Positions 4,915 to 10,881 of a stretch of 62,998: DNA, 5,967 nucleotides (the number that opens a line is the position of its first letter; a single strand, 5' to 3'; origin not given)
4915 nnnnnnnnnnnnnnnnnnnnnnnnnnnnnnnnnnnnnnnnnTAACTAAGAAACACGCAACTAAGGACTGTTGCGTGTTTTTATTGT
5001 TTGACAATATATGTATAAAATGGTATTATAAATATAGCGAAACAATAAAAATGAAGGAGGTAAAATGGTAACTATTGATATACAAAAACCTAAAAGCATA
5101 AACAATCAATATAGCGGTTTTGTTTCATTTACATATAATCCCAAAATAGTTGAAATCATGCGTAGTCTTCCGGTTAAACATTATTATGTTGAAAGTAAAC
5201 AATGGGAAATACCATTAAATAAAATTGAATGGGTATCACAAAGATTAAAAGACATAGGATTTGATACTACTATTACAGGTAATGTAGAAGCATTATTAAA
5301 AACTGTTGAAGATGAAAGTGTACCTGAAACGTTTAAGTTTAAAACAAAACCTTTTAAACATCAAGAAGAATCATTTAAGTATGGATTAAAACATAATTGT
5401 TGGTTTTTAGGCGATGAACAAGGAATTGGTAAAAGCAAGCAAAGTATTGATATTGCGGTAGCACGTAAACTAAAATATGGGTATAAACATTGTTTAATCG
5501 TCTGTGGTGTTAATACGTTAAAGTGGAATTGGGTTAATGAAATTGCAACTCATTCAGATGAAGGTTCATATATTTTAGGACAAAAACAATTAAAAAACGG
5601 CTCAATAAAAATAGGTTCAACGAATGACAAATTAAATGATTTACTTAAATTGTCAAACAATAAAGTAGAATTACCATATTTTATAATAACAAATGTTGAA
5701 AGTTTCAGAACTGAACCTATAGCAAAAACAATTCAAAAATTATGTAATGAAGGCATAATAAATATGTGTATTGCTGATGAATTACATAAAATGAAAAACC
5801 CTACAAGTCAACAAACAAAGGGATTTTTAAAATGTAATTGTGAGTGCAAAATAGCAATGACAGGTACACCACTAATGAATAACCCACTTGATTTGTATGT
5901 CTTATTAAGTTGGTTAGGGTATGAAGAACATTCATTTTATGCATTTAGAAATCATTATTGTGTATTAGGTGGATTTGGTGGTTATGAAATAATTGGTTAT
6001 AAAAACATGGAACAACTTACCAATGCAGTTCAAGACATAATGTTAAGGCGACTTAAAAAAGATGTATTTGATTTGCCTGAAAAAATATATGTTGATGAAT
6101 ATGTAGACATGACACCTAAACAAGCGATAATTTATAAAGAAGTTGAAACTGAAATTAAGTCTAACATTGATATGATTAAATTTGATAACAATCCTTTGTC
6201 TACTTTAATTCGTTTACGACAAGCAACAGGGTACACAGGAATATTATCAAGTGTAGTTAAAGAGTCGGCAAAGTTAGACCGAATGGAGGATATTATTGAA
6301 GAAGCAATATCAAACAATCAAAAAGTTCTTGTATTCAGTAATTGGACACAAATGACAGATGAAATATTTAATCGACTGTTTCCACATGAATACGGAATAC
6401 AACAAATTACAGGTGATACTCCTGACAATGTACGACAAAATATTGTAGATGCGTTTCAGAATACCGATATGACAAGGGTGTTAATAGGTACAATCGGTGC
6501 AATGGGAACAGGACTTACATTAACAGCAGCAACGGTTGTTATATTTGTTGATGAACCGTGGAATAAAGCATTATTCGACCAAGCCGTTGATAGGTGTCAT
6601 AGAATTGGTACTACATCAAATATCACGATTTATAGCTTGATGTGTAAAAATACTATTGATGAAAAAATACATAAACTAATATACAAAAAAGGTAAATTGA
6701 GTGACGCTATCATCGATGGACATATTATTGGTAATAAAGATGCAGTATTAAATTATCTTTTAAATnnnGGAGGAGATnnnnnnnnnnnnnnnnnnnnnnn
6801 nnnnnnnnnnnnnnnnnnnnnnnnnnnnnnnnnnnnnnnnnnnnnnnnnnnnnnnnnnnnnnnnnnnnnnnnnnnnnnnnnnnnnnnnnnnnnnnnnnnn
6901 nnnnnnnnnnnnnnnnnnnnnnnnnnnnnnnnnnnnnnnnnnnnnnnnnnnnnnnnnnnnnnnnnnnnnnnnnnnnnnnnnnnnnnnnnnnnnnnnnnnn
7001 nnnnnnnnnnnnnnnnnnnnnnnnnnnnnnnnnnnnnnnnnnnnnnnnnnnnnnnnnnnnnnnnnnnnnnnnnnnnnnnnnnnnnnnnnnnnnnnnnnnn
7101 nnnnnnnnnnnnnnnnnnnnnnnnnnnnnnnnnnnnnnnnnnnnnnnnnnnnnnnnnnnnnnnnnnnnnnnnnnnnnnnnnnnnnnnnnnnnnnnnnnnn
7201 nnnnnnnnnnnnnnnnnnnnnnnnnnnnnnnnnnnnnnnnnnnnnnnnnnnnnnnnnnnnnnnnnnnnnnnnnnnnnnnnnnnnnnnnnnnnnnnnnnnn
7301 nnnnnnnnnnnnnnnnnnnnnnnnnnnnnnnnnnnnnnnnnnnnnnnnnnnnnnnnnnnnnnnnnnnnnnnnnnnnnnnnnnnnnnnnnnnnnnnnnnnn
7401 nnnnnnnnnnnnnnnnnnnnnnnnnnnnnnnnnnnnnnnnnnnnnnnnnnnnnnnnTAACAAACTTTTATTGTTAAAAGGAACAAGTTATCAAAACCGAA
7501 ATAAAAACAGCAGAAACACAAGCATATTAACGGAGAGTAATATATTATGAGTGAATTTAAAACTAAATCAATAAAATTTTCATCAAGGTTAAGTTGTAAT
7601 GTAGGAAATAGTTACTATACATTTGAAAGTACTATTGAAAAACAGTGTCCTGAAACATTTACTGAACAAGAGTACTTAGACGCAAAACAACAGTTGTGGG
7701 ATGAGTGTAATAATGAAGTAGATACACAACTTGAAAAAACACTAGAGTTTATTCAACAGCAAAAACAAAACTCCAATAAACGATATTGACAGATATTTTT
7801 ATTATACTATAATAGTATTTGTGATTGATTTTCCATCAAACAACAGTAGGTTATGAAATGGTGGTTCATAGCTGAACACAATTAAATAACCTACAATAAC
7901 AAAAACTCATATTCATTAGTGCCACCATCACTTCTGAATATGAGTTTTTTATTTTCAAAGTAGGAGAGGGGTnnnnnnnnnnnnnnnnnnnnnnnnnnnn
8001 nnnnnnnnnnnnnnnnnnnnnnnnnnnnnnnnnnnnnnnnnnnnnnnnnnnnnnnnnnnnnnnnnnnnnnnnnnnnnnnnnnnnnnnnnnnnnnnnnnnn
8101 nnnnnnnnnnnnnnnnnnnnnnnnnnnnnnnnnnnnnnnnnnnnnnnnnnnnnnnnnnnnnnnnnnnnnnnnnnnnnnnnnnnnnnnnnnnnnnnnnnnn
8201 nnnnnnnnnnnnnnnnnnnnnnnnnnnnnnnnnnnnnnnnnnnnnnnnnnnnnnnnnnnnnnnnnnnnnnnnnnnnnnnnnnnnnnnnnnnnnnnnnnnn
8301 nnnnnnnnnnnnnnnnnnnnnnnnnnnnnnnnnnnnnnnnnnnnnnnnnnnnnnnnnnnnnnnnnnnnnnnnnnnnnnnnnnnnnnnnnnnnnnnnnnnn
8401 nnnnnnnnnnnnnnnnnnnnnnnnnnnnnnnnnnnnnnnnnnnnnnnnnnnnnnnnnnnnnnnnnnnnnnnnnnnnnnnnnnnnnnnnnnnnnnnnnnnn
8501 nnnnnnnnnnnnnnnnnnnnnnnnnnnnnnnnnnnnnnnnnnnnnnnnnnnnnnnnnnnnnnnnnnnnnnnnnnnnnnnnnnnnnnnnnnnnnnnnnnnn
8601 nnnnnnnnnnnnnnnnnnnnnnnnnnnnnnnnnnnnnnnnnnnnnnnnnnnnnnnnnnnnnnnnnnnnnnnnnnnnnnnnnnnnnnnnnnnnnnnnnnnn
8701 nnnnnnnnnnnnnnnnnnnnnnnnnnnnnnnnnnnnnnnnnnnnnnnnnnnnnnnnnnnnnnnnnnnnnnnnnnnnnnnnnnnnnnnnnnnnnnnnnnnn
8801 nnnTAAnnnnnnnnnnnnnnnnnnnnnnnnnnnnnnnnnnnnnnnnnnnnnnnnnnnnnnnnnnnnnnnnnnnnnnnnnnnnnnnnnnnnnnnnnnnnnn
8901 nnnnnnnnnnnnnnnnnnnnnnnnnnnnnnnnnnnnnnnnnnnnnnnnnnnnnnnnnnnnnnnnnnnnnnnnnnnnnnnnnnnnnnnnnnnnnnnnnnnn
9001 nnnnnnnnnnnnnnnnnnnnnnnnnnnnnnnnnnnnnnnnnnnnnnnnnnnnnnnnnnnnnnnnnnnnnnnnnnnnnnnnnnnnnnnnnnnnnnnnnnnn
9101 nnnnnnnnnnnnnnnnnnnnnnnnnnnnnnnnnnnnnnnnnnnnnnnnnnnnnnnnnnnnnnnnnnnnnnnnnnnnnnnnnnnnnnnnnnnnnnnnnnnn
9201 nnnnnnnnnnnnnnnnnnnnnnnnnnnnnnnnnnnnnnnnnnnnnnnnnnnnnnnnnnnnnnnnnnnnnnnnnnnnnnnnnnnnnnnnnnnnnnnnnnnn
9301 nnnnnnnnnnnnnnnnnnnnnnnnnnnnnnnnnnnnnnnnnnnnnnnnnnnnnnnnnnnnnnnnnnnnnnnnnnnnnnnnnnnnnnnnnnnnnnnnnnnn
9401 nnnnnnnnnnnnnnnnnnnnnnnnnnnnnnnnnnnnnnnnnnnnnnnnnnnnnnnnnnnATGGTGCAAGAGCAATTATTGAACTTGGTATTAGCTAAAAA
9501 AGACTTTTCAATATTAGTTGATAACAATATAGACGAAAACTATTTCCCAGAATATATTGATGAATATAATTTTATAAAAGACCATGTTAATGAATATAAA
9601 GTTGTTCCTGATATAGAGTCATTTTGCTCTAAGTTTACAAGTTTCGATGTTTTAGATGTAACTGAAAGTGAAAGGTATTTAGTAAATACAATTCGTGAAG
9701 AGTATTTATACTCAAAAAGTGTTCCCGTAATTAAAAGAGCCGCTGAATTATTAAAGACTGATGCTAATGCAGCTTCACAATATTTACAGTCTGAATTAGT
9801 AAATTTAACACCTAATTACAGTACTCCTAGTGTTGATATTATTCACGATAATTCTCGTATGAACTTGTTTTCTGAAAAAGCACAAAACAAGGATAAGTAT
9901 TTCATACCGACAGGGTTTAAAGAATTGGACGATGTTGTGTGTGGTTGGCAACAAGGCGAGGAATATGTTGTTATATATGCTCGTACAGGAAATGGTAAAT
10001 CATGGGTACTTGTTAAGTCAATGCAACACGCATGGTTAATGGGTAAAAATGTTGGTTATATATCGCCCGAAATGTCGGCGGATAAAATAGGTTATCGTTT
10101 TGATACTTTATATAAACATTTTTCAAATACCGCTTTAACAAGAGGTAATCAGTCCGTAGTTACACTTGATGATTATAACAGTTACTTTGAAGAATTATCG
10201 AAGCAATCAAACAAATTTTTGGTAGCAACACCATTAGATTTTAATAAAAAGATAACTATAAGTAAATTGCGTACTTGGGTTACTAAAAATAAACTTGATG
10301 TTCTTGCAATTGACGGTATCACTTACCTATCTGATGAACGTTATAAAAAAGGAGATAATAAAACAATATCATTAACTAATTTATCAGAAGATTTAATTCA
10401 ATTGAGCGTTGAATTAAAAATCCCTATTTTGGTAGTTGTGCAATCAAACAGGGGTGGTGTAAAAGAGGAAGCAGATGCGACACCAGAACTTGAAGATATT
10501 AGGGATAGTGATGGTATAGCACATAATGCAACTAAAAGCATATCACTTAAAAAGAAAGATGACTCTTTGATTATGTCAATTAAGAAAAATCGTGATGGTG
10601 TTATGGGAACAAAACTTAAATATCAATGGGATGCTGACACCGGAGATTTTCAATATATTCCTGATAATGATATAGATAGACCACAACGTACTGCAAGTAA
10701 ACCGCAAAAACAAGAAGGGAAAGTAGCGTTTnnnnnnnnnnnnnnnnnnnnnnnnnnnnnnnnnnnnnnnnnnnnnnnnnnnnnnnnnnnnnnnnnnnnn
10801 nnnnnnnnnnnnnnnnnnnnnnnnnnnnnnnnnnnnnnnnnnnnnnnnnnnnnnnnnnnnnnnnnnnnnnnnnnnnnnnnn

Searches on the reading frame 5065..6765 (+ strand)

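Call 41: search_protein_families(library=pfam, proteins=[window:5065-6765:+], max_evalue=0.001)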
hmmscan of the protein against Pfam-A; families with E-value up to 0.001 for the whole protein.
window:5065-6765:+ (567 aa): 3 families
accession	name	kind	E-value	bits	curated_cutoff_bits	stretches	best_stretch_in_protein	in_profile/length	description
PF00176.29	SNF2-rel_dom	-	9.8e-26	90.9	24.9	1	110-386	17-283/290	SNF2-related domain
PF00271.37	Helicase_C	-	9.5e-20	71.3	23.5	1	403-515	2-110/110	Helicase conserved C-terminal domain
PF04851.21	ResIII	-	5.6e-05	23.6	22.5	1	117-269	30-162/164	Type III restriction enzyme, res subunit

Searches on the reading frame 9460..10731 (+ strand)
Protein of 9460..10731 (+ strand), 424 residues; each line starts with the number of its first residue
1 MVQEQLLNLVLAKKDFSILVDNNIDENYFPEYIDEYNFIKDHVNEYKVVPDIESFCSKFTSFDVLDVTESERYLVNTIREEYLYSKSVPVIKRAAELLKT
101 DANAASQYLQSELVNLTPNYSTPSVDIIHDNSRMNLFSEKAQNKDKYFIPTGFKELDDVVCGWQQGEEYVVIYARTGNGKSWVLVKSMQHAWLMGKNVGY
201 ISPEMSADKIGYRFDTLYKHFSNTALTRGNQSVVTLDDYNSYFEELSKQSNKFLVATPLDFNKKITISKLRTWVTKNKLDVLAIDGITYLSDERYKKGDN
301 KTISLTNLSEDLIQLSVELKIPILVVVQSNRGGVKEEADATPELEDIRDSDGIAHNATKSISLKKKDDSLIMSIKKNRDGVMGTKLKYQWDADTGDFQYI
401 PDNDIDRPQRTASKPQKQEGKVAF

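Call 41: search_protein_families(library=pfam, proteins=[window:9460-10731:+], max_evalue=0.001)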
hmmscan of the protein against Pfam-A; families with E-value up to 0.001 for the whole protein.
window:9460-10731:+ (424 aa): 1 family
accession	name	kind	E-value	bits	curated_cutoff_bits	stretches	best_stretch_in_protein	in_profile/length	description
PF03796.21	DnaB_C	-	2.1e-26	93.3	27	1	149-397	2-253/255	DnaB-like helicase C terminal domain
